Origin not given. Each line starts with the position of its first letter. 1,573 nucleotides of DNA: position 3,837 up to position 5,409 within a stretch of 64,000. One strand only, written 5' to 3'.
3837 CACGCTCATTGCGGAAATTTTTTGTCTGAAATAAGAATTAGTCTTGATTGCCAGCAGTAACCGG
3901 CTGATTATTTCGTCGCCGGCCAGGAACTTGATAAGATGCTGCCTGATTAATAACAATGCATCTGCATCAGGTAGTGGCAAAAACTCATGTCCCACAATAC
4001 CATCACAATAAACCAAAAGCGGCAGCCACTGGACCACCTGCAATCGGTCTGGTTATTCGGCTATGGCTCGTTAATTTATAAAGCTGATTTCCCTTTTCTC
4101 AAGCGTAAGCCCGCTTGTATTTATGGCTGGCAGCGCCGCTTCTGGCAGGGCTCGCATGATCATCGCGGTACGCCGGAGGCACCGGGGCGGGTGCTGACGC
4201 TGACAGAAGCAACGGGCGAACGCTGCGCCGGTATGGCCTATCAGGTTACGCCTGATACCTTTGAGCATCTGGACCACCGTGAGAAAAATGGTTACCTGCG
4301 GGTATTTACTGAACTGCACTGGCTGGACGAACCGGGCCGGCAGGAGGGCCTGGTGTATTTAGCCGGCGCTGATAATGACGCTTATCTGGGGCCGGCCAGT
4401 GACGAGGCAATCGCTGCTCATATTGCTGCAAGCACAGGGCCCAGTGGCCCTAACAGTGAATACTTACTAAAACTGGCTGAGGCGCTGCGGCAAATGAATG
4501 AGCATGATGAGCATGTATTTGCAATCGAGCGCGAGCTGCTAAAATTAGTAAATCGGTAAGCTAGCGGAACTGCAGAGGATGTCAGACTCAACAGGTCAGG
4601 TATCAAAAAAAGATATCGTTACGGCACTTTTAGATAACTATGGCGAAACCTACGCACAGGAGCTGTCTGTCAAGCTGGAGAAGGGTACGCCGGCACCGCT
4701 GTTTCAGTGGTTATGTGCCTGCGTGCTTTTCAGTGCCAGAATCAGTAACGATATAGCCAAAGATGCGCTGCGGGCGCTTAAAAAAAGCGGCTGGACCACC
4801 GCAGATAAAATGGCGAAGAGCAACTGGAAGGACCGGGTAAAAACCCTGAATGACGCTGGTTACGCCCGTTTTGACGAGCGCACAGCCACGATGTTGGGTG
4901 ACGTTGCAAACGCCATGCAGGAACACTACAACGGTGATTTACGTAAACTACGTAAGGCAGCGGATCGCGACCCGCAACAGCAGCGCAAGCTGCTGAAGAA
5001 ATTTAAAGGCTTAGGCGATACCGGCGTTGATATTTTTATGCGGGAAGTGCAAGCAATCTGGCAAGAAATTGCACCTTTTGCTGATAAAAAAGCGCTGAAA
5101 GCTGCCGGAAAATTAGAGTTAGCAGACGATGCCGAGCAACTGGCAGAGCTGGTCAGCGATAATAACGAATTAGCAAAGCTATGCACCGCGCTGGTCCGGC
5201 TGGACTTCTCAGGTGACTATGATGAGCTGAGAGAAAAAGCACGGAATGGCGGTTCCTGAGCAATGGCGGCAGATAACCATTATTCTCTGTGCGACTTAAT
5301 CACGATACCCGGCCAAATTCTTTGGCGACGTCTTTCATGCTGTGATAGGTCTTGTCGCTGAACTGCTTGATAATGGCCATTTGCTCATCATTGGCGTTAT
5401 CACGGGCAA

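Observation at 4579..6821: Candidate undescribed three-gene module: DUF2795/KGG-like proteins, a C2H2 zinc finger and an HhH-GPD protein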

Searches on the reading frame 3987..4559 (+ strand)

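Call 3: search_protein_families(library=pfam, proteins=[window:3987-4559:+], max_evalue=0.1)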
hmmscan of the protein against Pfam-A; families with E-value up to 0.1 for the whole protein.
window:3987-4559:+ (190 aa): 2 families
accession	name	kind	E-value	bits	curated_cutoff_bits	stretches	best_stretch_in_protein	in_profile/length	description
PF04752.17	ChaC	-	4.9e-53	180.2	21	1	21-183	1-172/176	ChaC-like protein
PF06094.17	GGACT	-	2.5e-05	25.3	22.8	1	24-128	2-104/120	Gamma-glutamyl cyclotransferase, AIG2-like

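Call 4: search_protein_families(library=ncbifam, proteins=[window:3987-4559:+], max_evalue=0.1)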
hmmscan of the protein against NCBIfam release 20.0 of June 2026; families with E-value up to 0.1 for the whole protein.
window:3987-4559:+ (190 aa): 0 families

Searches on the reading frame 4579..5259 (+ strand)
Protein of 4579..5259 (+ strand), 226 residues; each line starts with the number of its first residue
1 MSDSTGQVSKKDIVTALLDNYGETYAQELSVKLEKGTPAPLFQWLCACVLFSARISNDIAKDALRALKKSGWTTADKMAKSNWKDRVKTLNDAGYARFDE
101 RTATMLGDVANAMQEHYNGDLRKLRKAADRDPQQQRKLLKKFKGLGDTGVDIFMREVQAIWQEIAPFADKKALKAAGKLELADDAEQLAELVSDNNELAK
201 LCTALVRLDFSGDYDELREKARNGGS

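Call 3: search_protein_families(library=pfam, proteins=[window:4579-5259:+], max_evalue=0.1)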
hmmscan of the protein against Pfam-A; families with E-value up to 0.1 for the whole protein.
window:4579-5259:+ (226 aa): 1 family
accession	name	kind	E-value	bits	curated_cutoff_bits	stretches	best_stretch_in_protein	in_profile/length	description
PF22175.2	Ogg-HhH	-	0.0011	19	27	1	32-157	11-123/173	8-oxoguanine DNA glycosylase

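Call 4: search_protein_families(library=ncbifam, proteins=[window:4579-5259:+], max_evalue=0.1)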
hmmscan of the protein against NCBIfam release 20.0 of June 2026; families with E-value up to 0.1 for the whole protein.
window:4579-5259:+ (226 aa): 2 families
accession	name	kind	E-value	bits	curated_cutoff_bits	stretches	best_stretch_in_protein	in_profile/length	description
NF002305.0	PRK01229.1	equivalog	1.7e-05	24.3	183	1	28-158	25-142/210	N-glycosylase/DNA lyase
TIGR03252.1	TIGR03252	hypoth_equivalog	0.0024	17.5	136.5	1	77-154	54-132/189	HhH-GPD-type base excision DNA repair protein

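Call 5: search_protein_families(library=padloc, proteins=[window:4579-5259:+], max_evalue=0.1)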
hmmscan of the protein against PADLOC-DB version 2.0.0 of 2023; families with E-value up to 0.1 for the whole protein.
window:4579-5259:+ (226 aa): 0 families

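Call 6: search_protein_families(library=phrogs, proteins=[window:4579-5259:+], max_evalue=0.1)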
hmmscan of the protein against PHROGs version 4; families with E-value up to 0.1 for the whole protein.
window:4579-5259:+ (226 aa): 0 families

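Call 8: search_solved_structures(query=window:4579-5259:+, max_evalue=10, show_alignments=2)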
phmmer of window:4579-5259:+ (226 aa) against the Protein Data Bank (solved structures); distinct sequences matched with E-value up to 10: 3.
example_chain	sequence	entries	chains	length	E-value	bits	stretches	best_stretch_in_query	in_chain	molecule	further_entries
6xjf_A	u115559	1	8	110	0.13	15.1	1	53-106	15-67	Transcription factor E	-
1ya9_A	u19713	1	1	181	0.38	13.5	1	98-169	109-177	Apolipoprotein E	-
10ee_A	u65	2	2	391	1.1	12.1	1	148-184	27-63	O-methyltransferase 1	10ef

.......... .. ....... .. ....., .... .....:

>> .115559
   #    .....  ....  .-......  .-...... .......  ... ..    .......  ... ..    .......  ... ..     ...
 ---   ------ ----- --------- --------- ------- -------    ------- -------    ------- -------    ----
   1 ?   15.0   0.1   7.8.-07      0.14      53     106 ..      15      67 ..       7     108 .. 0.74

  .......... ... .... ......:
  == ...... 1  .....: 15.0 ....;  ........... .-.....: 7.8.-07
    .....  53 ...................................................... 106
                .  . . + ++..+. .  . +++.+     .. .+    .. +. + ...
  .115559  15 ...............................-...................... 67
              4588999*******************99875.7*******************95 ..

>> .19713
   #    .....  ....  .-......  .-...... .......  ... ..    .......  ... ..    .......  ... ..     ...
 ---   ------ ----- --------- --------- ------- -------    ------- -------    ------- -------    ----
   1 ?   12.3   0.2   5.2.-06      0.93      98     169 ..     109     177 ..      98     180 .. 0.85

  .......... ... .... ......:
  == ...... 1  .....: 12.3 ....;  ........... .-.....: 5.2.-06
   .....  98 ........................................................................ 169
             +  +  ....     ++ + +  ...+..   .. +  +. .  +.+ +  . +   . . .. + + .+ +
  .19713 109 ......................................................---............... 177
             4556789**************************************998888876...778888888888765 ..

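Call 44: find_homologous_proteins(query=window:4579-5259:+)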
Query window:4579-5259:+ (226 aa): 632 proteins with E <= 0.001 among 1417 candidates; the best 120 are listed.
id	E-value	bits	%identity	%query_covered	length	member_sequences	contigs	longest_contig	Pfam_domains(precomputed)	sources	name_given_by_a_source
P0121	5.7e-143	492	100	100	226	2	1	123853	-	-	-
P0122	7.8e-76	272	59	94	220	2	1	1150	-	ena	-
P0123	9.6e-76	272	58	96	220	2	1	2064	-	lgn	-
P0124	1.6e-75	271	60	94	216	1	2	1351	-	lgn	-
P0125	1.1e-74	269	59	95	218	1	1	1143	-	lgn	-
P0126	1.5e-74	268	55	95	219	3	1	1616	-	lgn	-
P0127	2.4e-74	267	58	96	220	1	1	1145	-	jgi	jgi:endonuclease III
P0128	2.5e-74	267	57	95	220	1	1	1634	-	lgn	-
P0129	8.3e-74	266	55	95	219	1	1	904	-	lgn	-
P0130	1.5e-73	265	56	95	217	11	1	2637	-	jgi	jgi:hypothetical protein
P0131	1.9e-73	265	58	92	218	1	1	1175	-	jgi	jgi:hypothetical protein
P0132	3.9e-73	264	58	94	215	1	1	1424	-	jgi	jgi:hypothetical protein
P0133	6.2e-73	263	58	93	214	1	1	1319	-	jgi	jgi:hypothetical protein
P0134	6.4e-73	263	55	94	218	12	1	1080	-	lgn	-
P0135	7.3e-73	263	56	98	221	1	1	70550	-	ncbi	-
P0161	3.3e-71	257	55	94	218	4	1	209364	-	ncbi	-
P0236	1.3e-68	249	55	94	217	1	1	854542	-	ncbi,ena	-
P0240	1.5e-68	249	55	95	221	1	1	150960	-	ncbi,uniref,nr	ncbi:hypothetical protein [Pararhizobium mangrovi]|uniref:Endonuclease n=1 Tax=Pararhizobium mangrov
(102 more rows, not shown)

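Call 45: find_encoding_contigs(protein=P0236, flank=4000, max_places=1)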
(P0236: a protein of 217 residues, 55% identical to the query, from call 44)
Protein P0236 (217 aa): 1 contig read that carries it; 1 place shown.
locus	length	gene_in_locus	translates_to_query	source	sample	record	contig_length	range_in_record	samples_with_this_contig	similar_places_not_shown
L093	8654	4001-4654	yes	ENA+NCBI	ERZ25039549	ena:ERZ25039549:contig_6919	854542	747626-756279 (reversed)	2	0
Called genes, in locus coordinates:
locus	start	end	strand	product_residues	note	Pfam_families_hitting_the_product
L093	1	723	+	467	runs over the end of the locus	PF04851:ResIII, PF18766:SWI2_SNF2, PF22679:T1R_D3-like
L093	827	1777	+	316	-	PF11867:T1RH-like_C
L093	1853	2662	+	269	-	PF04471:Mrr_cat, PF22722:NA-iREase1, PF01396:Zn_ribbon_Top1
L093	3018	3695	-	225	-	PF13395:HNH_4 (weak)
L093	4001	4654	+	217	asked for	-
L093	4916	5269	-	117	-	-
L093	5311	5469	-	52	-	-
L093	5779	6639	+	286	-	PF04784:DUF547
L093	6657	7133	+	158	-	PF11376:DUF3179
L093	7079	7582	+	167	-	PF11376:DUF3179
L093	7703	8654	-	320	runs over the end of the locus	PF12852:Cupin_6, PF00165:HTH_AraC (faint), PF12833:HTH_18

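Call 46: find_encoding_contigs(protein=P0240, flank=4000, max_places=1)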
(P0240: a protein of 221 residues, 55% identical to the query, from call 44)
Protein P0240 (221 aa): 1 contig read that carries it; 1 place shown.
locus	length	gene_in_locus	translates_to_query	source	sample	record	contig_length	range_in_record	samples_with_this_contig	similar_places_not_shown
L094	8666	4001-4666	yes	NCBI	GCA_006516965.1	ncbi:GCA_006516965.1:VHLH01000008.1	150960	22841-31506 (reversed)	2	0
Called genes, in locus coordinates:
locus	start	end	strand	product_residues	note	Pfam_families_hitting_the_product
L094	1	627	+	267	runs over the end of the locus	PF01073:3Beta_HSD (weak), PF01370:Epimerase, PF16363:GDP_Man_Dehyd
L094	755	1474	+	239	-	PF00535:Glycos_transf_2, PF13641:Glyco_tranf_2_3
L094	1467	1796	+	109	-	PF07578:LAB_N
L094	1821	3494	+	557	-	PF13231:PMT_2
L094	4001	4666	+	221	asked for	-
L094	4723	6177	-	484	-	PF00370:FGGY_N, PF02782:FGGY_C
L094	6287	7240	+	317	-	PF18288:FAA_hydro_N_2, PF01557:FAA_hydrolase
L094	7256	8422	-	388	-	PF01883:FeS_assembly_P, PF01656:CbiA, PF09140:MipZ, PF10609:ParA, PF13614:AAA_31 (weak)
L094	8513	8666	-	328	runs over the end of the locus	PF03547:Mem_trans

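Call 47: find_encoding_contigs(protein=P0161, flank=4000, max_places=1)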
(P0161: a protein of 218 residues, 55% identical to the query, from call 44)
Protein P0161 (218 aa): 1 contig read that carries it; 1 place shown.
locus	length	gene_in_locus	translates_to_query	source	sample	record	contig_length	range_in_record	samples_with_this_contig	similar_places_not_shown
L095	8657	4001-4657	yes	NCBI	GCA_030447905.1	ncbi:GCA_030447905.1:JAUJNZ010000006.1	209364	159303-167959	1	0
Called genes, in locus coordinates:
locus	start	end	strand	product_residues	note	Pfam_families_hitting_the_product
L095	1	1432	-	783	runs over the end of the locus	PF00171:Aldedh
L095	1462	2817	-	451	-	PF18083:PutA_N, PF01619:Pro_dh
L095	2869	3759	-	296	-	PF05067:Mn_catalase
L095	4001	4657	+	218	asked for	-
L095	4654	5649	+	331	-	PF14249:Tocopherol_cycl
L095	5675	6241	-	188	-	-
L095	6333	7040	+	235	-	PF00702:Hydrolase, PF12710:HAD, PF13419:HAD_2, PF13242:Hydrolase_like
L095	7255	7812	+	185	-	PF13302:Acetyltransf_3, PF00583:Acetyltransf_1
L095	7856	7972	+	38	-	PF11338:DUF3140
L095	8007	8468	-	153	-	PF01894:YjbQ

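Call 86: search_solved_structures(query=A4, max_evalue=1, show_alignments=2)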
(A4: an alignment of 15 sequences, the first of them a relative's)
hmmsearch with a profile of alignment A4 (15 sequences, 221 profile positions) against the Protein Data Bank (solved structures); distinct sequences matched with E-value up to 1: 4.
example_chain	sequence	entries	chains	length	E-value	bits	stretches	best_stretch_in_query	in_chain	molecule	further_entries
6xjf_A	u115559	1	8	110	0.0017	21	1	47-139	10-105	Transcription factor E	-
6pln_A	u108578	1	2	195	0.065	15.8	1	50-139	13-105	Transcription factor E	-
8uzp_M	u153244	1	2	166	0.45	13.1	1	95-141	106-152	stem_mimetic_01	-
10ee_A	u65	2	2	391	0.47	13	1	147-182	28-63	O-methyltransferase 1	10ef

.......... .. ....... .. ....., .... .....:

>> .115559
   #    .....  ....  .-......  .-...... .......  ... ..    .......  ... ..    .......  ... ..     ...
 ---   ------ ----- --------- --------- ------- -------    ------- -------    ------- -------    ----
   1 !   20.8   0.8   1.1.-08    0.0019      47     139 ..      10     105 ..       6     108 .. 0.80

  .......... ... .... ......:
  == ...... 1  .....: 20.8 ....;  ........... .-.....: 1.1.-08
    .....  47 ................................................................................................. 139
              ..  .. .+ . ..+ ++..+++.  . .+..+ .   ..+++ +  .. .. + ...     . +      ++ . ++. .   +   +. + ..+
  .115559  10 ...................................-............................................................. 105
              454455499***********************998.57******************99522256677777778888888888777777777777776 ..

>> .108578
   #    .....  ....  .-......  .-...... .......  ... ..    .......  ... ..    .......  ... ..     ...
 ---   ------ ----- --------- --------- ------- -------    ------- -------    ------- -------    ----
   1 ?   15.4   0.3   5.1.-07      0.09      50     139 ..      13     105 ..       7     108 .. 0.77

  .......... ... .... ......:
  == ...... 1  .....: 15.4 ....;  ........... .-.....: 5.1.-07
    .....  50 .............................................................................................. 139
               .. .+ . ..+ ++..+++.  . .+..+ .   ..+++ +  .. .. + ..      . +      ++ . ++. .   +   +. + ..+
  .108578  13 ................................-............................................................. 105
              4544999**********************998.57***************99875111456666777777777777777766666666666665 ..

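Call 88: search_protein_families(library=pfam, alignment_id=A4, max_evalue=0.05)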
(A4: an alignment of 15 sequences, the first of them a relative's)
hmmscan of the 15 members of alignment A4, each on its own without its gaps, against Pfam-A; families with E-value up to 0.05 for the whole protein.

A. member 1, P0121 (226 aa): 1 family
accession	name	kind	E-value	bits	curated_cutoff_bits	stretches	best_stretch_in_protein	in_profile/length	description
PF22175.2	Ogg-HhH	-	0.00092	19.2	27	1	32-157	11-123/173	8-oxoguanine DNA glycosylase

B. families by the number of members that match (of 15 scanned): 5 families
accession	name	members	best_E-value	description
PF22175.2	Ogg-HhH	4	0.00092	8-oxoguanine DNA glycosylase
PF01992.21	vATP-synt_AC39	2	0.015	ATP synthase (C/AC39) subunit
PF14417.12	MEDS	1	0.016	MEDS: MEthanogen/methylotroph, DcmR Sensory domain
PF11057.13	Cortexin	1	0.034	Cortexin of kidney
PF14520.12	HHH_5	1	0.046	Helix-hairpin-helix domain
